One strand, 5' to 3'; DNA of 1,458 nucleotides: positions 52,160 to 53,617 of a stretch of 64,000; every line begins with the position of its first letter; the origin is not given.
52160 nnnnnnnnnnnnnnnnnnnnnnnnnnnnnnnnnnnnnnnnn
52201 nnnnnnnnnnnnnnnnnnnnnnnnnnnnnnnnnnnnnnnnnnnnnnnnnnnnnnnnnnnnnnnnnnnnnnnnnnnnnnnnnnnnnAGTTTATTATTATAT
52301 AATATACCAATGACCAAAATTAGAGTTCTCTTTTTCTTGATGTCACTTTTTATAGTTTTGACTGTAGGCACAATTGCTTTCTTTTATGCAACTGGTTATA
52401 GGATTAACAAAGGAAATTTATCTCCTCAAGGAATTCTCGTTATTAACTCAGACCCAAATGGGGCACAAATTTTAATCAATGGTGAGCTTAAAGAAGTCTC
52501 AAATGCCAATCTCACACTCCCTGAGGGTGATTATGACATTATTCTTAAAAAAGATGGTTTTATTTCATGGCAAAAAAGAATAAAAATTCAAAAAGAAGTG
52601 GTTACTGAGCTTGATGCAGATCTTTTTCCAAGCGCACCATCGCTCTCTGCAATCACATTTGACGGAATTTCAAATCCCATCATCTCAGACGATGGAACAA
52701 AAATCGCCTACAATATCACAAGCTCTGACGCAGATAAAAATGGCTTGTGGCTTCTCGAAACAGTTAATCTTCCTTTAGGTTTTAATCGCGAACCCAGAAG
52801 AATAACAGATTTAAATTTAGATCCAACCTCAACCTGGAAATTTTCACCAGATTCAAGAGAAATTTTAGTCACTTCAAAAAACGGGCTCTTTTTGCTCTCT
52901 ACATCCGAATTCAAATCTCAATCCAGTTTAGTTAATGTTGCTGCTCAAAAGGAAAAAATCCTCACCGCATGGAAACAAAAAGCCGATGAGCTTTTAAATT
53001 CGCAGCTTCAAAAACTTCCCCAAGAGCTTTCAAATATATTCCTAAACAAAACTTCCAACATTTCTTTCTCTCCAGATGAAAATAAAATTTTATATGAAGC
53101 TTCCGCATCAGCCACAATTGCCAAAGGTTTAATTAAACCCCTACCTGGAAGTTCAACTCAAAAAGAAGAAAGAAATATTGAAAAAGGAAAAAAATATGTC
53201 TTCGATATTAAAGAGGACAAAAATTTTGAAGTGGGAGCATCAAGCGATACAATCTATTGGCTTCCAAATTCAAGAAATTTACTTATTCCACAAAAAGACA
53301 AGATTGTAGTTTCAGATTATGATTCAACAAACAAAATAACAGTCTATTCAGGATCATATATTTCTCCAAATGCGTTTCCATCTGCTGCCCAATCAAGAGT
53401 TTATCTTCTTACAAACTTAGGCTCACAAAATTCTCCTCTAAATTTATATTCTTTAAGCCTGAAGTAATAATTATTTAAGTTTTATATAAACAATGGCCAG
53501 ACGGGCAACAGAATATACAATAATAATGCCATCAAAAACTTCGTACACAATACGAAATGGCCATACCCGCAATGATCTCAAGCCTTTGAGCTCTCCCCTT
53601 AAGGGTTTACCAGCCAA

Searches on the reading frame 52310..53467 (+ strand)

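Call 66: search_protein_families(library=pfam, proteins=[window:52310-53467:+], max_evalue=0.001)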
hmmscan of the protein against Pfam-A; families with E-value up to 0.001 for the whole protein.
window:52310-53467:+ (385 aa): 1 family
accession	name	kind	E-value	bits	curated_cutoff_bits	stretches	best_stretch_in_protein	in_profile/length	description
PF08308.17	PEGA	-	3.7e-11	43.2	20.8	1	41-105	2-67/71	PEGA domain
